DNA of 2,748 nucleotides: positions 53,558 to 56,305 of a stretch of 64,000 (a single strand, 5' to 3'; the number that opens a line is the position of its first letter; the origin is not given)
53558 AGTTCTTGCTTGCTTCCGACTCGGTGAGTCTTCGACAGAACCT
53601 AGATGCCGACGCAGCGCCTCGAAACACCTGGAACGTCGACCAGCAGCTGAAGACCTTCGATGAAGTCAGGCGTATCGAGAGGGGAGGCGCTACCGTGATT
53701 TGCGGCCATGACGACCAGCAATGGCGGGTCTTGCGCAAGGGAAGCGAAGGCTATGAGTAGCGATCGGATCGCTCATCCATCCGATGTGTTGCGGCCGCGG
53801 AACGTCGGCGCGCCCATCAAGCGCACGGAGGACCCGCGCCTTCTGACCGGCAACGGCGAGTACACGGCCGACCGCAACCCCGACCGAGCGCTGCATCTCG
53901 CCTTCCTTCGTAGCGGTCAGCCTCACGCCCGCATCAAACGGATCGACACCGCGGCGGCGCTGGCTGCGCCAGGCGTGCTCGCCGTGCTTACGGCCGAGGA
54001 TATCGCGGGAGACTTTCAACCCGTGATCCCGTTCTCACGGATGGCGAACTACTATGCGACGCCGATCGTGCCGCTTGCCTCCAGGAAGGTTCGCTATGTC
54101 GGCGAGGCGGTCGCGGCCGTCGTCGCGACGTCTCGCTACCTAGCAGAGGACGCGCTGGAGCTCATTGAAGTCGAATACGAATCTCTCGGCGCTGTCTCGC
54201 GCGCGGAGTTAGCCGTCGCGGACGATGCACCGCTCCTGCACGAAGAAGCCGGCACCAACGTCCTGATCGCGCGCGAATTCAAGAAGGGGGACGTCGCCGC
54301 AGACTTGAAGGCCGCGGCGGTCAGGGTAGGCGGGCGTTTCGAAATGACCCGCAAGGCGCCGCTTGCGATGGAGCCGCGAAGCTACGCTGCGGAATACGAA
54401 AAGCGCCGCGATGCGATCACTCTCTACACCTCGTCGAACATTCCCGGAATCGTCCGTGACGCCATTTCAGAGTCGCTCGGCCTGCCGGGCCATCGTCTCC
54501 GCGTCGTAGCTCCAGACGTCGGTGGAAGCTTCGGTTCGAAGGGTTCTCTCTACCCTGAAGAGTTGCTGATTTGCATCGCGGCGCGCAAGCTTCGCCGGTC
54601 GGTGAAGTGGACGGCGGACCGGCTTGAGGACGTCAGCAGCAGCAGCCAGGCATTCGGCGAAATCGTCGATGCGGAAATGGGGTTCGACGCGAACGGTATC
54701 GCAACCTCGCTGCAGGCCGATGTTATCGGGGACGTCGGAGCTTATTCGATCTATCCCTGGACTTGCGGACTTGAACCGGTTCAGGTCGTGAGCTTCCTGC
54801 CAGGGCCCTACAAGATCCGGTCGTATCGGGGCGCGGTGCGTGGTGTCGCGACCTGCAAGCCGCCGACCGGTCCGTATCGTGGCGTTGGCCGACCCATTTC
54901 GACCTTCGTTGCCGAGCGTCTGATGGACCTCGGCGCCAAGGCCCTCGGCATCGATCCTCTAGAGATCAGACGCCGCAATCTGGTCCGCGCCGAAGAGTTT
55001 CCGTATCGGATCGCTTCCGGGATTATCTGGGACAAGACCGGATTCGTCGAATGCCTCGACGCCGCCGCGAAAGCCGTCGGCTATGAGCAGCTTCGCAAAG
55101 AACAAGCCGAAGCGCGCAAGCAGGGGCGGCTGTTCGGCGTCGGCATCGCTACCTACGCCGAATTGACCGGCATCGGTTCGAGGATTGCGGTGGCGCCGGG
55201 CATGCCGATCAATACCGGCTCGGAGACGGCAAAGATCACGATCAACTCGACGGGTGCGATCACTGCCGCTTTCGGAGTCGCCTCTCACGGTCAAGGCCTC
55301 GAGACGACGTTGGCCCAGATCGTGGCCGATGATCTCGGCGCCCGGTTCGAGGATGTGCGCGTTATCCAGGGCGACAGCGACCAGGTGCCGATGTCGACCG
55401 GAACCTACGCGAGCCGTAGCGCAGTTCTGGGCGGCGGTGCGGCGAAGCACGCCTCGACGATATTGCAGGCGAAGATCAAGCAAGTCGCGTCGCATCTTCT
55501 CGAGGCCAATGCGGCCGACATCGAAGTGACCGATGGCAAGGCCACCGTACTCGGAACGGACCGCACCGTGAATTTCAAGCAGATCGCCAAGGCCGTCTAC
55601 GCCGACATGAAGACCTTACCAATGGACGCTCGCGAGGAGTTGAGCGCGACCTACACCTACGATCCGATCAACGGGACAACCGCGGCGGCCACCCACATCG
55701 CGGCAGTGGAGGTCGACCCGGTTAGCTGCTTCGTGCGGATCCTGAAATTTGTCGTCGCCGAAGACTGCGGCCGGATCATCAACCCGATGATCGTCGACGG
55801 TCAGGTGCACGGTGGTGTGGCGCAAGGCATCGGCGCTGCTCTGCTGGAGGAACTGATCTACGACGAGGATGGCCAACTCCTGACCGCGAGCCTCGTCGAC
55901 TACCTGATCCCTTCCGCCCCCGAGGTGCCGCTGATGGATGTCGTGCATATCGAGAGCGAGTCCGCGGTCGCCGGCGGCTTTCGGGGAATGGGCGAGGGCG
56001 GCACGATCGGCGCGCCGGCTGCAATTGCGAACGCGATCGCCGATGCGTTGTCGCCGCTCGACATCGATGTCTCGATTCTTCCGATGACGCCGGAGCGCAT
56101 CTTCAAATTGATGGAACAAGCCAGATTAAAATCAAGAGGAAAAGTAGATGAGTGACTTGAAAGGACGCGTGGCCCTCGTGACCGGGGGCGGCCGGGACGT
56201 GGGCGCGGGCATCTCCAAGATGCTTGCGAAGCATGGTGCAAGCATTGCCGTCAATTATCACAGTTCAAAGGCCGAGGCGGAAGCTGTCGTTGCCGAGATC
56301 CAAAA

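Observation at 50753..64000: Two co-regulated operons joining a CoxMSL-type Mo hydroxylase, an embedded lactonase and a full 4-hydroxyacid-to-3-oxoacyl-CoA enzyme set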

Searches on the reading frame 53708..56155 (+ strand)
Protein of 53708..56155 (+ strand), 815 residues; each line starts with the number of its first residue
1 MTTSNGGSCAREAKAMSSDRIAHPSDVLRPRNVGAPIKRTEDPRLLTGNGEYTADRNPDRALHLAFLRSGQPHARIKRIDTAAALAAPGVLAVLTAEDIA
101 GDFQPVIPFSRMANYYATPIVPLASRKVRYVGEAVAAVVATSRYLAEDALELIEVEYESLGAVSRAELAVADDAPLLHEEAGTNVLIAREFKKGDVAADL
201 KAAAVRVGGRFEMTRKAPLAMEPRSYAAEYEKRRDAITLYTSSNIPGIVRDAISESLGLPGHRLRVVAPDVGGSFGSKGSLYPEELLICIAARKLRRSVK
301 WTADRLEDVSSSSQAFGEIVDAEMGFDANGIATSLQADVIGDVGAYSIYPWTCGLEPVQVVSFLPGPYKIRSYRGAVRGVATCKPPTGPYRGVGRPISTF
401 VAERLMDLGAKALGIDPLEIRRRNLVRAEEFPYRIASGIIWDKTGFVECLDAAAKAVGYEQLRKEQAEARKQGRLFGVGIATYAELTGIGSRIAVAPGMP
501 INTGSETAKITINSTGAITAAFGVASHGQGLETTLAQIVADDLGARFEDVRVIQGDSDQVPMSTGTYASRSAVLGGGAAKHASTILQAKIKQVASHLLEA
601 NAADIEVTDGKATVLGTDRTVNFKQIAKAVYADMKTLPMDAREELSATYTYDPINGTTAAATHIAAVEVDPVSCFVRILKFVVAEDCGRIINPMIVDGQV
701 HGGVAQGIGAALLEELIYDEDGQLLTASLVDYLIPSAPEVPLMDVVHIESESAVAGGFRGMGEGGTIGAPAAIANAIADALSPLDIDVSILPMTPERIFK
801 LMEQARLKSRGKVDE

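Call 5: search_protein_families(library=pfam, proteins=[window:53708-56155:+])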
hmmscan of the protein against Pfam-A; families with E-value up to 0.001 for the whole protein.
window:53708-56155:+ (815 aa): 3 families
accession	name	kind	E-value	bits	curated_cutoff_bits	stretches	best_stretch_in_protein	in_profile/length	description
PF20256.3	MoCoBD_2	-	2.7e-84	283.5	27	1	453-741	2-283/283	Molybdopterin cofactor-binding domain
PF02738.23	MoCoBD_1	-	1.9e-65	220.8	27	1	178-425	2-244/244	Molybdopterin cofactor-binding domain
PF01315.27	Ald_Xan_dh_C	-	9e-29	100.4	31.3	1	47-160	1-109/110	Aldehyde oxidase and xanthine dehydrogenase, a/b hammerhead domain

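Call 8: search_protein_families(library=ncbifam, proteins=[window:53708-56155:+], max_evalue=0.00001)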
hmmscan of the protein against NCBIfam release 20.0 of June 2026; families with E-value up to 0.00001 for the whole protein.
window:53708-56155:+ (815 aa): 13 families
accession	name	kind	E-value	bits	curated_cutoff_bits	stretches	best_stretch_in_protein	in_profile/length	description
NF041018.1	glyceraldDH_alpha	equivalog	2.3e-188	628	790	1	32-799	2-741/741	glyceraldehyde dehydrogenase subunit alpha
NF040766.1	CODH_aero_grp5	exception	8.6e-179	596.3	950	1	31-801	3-784/785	aerobic carbon-monoxide dehydrogenase large subunit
TIGR02416.1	CO_dehy_Mo_lg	equivalog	1.3e-143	479.9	991.15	1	41-800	1-769/770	aerobic carbon-monoxide dehydrogenase large subunit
NF043082.1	XdhA_XDHase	equivalog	1.1e-125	420.6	780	1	33-806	1-756/758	xanthine dehydrogenase subunit XdhA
NF007426.0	PRK09970.1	equivalog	2e-121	406.4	916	1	32-805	5-758/761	xanthine dehydrogenase molybdenum-binding subunit XdhA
TIGR03194.1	4hydrxCoA_A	equivalog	1.8e-119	400.3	994.55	1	46-801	10-745/746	4-hydroxybenzoyl-CoA reductase subunit alpha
TIGR03196.1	pucD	equivalog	8.1e-90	302.3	783.65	1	33-798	3-754/763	xanthine dehydrogenase subunit D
TIGR03311.1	Se_dep_XDH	equivalog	4.2e-80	269.9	830.45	1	32-776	161-827/848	selenium-dependent xanthine dehydrogenase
NF045668.1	pterin_aldehy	equivalog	6.1e-79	266.1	1100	1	46-802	188-904/905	molybdopterin-dependent aldehyde oxidoreductase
TIGR02965.1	xanthine_xdhB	equivalog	1.6e-76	258.1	849.5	1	43-803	11-755/758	xanthine dehydrogenase molybdopterin binding subunit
TIGR03313.1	Se_sel_red_Mo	hypoth_equivalog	2e-66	224.4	1101.9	2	192-802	360-949/951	molybdopterin-dependent oxidoreductase Mo/Fe-S-binding subunit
NF041671.1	peri_hyde_PaoC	equivalog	2.4e-66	224.6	1180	1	27-802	12-731/735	aldehyde oxidoreductase molybdenum-binding subunit PaoC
TIGR02969.1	mam_aldehyde_ox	subfamily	9.4e-35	119.4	1912.3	1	32-781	575-1279/1330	aldehyde oxidase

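Call 11: search_solved_structures(query=window:53708-56155:+)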
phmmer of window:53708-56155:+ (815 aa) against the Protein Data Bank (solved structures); distinct sequences matched with E-value up to 0.001: 42.
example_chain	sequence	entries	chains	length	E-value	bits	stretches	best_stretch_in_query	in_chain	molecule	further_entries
1t3q_B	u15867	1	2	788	1.2e-165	556.1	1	23-804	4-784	quinoline 2-oxidoreductase large subunit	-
8uem_A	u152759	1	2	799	5.7e-135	454.6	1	37-803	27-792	Carbon monoxide dehydrogenase (Large chain), CoxL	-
7dqx_A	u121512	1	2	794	1.5e-119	403.6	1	25-801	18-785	6-hydroxypseudooxynicotine dehydrogenase complex subunit gamma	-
1ffu_B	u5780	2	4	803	1.3e-115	390.6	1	32-805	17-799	CUTL, MOLYBDOPROTEIN OF CARBON MONOXIDE DEHYDROGENASE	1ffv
1n5w_B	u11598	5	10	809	8.1e-111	374.8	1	31-805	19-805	Carbon monoxide dehydrogenase large chain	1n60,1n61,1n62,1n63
1zxi_B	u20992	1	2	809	1.1e-110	374.3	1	31-805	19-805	Carbon monoxide dehydrogenase large chain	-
4zoh_A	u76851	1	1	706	2.4e-92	313.7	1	33-781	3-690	Putative oxidoreductase molybdopterin-binding subunit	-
1rm6_A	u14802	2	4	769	6.1e-80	272.7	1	40-804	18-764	4-hydroxybenzoyl-CoA reductase alpha subunit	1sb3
5y6q_C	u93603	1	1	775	1e-44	156.2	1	33-782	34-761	Aldehyde oxidase large subunit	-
1sij_A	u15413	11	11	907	1.1e-44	156.2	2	45-583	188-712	Aldehyde oxidoreductase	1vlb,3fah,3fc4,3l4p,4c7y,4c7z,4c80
1dgj_A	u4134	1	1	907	1.9e-41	145.4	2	33-586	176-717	ALDEHYDE OXIDOREDUCTASE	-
3hrd_A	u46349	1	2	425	9.8e-41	143.1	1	45-461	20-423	Nicotinate dehydrogenase large molybdopterin subunit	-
5g5g_C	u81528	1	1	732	2.1e-39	138.6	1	25-794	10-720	PUTATIVE XANTHINE DEHYDROGENASE YAGS FAD-BINDING SUBUNIT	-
5g5h_C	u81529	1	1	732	2.5e-39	138.4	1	25-794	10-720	Aldehyde oxidoreductase molybdenum-binding subunit PaoC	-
2w55_B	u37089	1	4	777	2.3e-38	135.2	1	32-759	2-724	XANTHINE DEHYDROGENASE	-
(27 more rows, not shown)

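Call 18: find_homologous_proteins(query=window:53753-56155:+, max_evalue=1e-50)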
Query window:53753-56155:+ (800 aa): 7393 proteins with E <= 1e-50 among 8000 candidates; the best 120 are listed.
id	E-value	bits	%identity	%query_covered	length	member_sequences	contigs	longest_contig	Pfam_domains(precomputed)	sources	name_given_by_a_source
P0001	0.0e+0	1748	100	100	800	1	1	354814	PF02738.24,PF20256.4,PF01315.28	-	-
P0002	0.0e+0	1740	100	100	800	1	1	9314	PF02738.24,PF20256.4,PF01315.28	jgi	jgi:carbon-monoxide dehydrogenase large subunit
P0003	0.0e+0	1739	99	100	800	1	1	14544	PF02738.24,PF20256.4,PF01315.28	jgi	jgi:aerobic carbon-monoxide dehydrogenase large subunit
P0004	0.0e+0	1695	96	100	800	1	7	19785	PF02738.24,PF20256.4,PF01315.28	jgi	jgi:carbon-monoxide dehydrogenase large subunit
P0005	0.0e+0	1685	96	100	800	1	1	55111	PF02738.24,PF20256.4,PF01315.28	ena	-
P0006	0.0e+0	1685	96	100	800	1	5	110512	PF02738.24,PF20256.4,PF01315.28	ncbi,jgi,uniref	ncbi:xanthine dehydrogenase family protein molybdopterin-binding subunit [Bradyrhizobium sp.]|jgi:ca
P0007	0.0e+0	1684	96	100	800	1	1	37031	PF02738.24,PF20256.4,PF01315.28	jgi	jgi:carbon-monoxide dehydrogenase large subunit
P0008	0.0e+0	1681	96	100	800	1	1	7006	PF02738.24,PF20256.4,PF01315.28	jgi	jgi:aerobic carbon-monoxide dehydrogenase large subunit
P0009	0.0e+0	1674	95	100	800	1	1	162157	PF02738.24,PF20256.4,PF01315.28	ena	-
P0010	0.0e+0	1669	95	100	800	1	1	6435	PF02738.24,PF20256.4,PF01315.28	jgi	jgi:carbon-monoxide dehydrogenase large subunit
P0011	0.0e+0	1667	94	100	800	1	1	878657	PF02738.24,PF20256.4,PF01315.28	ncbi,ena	-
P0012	0.0e+0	1666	94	100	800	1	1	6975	PF02738.24,PF20256.4,PF01315.28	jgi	jgi:carbon-monoxide dehydrogenase large subunit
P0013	0.0e+0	1659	94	100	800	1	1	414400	PF02738.24,PF20256.4,PF01315.28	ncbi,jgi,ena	jgi:carbon-monoxide dehydrogenase large subunit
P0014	0.0e+0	1639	93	100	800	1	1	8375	PF02738.24,PF20256.4,PF01315.28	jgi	-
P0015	0.0e+0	1632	93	100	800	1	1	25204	PF02738.24,PF20256.4,PF01315.28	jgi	jgi:aerobic carbon-monoxide dehydrogenase large subunit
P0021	0.0e+0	1617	91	100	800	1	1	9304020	PF02738.24,PF20256.4,PF01315.28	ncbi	ncbi:xanthine dehydrogenase family protein molybdopterin-binding subunit [Bradyrhizobium sp. USDA 10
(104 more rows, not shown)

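Call 30: search_dna_similar(query=window:53753-56155:+, collection=plasmids, mode=protein, max_rows=40, max_evalue=1e-100)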
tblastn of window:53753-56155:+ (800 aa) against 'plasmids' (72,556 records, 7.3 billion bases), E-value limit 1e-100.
Records with a match: 213; places in all: 234; records where one place covers at least 80% of the query: 213.
Best place of each record, by identity: 80-90% 4; 60-80% 15; <60% 194.
By first word of the organism name: Pseudosulfitobacter 40; Sinorhizobium 19; Azospirillum 13; Rhizobium 8; Arthrobacter 8; Burkholderia 7; Caballeronia 7; Paraburkholderia 7; Phaeobacter 7; Dinoroseobacter 6; and 49 more.
By predicted mobility (MOB-suite, as given by PLSDB): non-mobilizable 138; conjugative 56; mobilizable 19.
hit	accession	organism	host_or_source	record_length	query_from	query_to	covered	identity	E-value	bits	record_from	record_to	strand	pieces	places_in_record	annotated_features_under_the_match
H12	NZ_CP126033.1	Bradyrhizobium elkanii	Glycine max,soybean,root nodule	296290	1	800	100%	88.3%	0e+0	1351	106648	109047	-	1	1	xanthine dehydrogenase family protein molybdopterin-binding subunit | N-acyl homoserine lactonase family protein | SDR family oxidoreductase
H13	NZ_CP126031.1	Bradyrhizobium elkanii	Glycine max,soybean,root nodule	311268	1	800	100%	88.3%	0e+0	1351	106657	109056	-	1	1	xanthine dehydrogenase family protein molybdopterin-binding subunit | N-acyl homoserine lactonase family protein | SDR family oxidoreductase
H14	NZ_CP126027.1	Bradyrhizobium elkanii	Glycine max,soybean,root nodule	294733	1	800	100%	88.3%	0e+0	1351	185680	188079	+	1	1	xanthine dehydrogenase family protein molybdopterin-binding subunit | N-acyl homoserine lactonase family protein | SDR family oxidoreductase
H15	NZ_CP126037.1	Bradyrhizobium elkanii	Glycine max,soybean,root nodule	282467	1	800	100%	88.3%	0e+0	1351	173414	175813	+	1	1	xanthine dehydrogenase family protein molybdopterin-binding subunit | N-acyl homoserine lactonase family protein | SDR family oxidoreductase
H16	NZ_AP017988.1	Aminobacter sp. SS-2016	Lotus japoicus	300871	14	794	98%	62.5%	0e+0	873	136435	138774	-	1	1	xanthine dehydrogenase family protein molybdopterin-binding subunit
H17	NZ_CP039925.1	Agrobacterium tumefaciens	-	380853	13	799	98%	61.8%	0e+0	912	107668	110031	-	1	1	xanthine dehydrogenase family protein molybdopterin-binding subunit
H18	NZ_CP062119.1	Aminobacter sp. SR38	bacterial pure culture,soil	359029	14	794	98%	62.3%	0e+0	856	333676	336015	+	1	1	xanthine dehydrogenase family protein molybdopterin-binding subunit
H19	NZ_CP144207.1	Sinorhizobium chiapasense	mixed culture,rhizosphere soil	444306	13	791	97%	62.1%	0e+0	910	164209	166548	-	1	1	xanthine dehydrogenase family protein molybdopterin-binding subunit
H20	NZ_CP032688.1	Rhizobium sp. CCGE531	Phaseolus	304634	13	795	98%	61.6%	0e+0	909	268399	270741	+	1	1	xanthine dehydrogenase family protein molybdopterin-binding subunit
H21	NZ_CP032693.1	Rhizobium sp. CCGE532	Phaseolus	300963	13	795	98%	61.6%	0e+0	909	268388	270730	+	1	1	xanthine dehydrogenase family protein molybdopterin-binding subunit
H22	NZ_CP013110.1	Sinorhizobium americanum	Vachellia farnesiana,cell culture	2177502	13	791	97%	61.9%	0e+0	903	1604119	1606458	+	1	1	record has no annotation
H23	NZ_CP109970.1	Agrobacterium salinitolerans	-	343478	13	794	98%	61.6%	0e+0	906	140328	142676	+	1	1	xanthine dehydrogenase family protein molybdopterin-binding subunit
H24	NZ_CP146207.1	Sinorhizobium meliloti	-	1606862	13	799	98%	61.0%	0e+0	900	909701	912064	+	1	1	none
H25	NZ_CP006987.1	Rhizobium etli bv. mimosae str. IE4771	Phaseolus vulgaris,whole organism,nodule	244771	13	792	98%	61.6%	0e+0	907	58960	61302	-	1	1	xanthine dehydrogenase family protein molybdopterin-binding subunit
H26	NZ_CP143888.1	Agrobacterium deltaense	Cell culture,Plant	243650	13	799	98%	60.9%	0e+0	901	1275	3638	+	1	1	xanthine dehydrogenase family protein molybdopterin-binding subunit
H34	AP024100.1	Ralstonia solanacearum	-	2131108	18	791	97%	40.7%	2e-141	469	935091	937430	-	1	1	carbon monoxide dehydrogenase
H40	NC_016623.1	Azospirillum lipoferum 4B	-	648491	11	790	98%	40.0%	1e-144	478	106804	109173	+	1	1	xanthine dehydrogenase family protein molybdopterin-binding subunit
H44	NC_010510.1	Methylobacterium radiotolerans JCM 2831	-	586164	14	787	97%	39.7%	8e-125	420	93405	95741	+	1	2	xanthine dehydrogenase family protein molybdopterin-binding subunit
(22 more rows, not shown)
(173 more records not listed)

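Call 32: get_annotated_region(hit=H17, flank=12000)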
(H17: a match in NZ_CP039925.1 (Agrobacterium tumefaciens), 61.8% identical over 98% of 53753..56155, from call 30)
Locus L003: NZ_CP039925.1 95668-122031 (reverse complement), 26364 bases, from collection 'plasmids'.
description: Agrobacterium tumefaciens strain CFBP7129 plasmid pAtCFBP7129b, complete sequence
organism: Agrobacterium tumefaciens (NCBI taxid 358)
taxonomy: Bacteria; Pseudomonadota; Alphaproteobacteria; Hyphomicrobiales; Rhizobiaceae; Agrobacterium; Agrobacterium tumefaciens
host: -; source: -; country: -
typing (MOB-suite, as given by PLSDB): non-mobilizable; mating-pair formation MPF_T
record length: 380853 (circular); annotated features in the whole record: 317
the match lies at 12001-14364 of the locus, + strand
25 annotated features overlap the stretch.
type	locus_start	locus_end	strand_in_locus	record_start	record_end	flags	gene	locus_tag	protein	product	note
CDS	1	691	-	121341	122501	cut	-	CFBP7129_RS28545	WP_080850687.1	iron-containing alcohol dehydrogenase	-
CDS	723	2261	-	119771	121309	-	-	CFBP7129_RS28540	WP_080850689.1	class I adenylate-forming enzyme family protein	-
CDS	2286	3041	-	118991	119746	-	-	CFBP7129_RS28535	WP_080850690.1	SDR family oxidoreductase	-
CDS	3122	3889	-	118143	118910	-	-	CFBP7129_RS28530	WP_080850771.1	enoyl-CoA hydratase-related protein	-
CDS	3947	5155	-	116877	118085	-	-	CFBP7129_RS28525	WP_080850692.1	ABC transporter substrate-binding protein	-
CDS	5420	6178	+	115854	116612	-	-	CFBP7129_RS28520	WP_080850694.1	ABC transporter ATP-binding protein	-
CDS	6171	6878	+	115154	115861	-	-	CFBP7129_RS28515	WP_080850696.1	ABC transporter ATP-binding protein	-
CDS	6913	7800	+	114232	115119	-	-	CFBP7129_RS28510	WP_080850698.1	branched-chain amino acid ABC transporter permease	-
CDS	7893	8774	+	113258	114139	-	-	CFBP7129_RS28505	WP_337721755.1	branched-chain amino acid ABC transporter permease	GO:0015803 - branched-chain amino acid transport [Evidence IEA]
CDS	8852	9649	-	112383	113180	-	-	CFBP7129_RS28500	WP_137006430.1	carbon monoxide dehydrogenase subunit G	-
CDS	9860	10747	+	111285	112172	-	-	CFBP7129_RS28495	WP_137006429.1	xanthine dehydrogenase family protein subunit M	-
CDS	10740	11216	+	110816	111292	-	-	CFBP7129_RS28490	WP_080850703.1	(2Fe-2S)-binding protein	-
CDS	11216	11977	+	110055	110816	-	-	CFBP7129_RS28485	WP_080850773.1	N-acyl homoserine lactonase family protein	-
CDS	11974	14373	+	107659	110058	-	-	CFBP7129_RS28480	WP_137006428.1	xanthine dehydrogenase family protein molybdopterin-binding subunit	-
CDS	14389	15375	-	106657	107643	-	-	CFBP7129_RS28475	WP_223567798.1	helix-turn-helix domain-containing protein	-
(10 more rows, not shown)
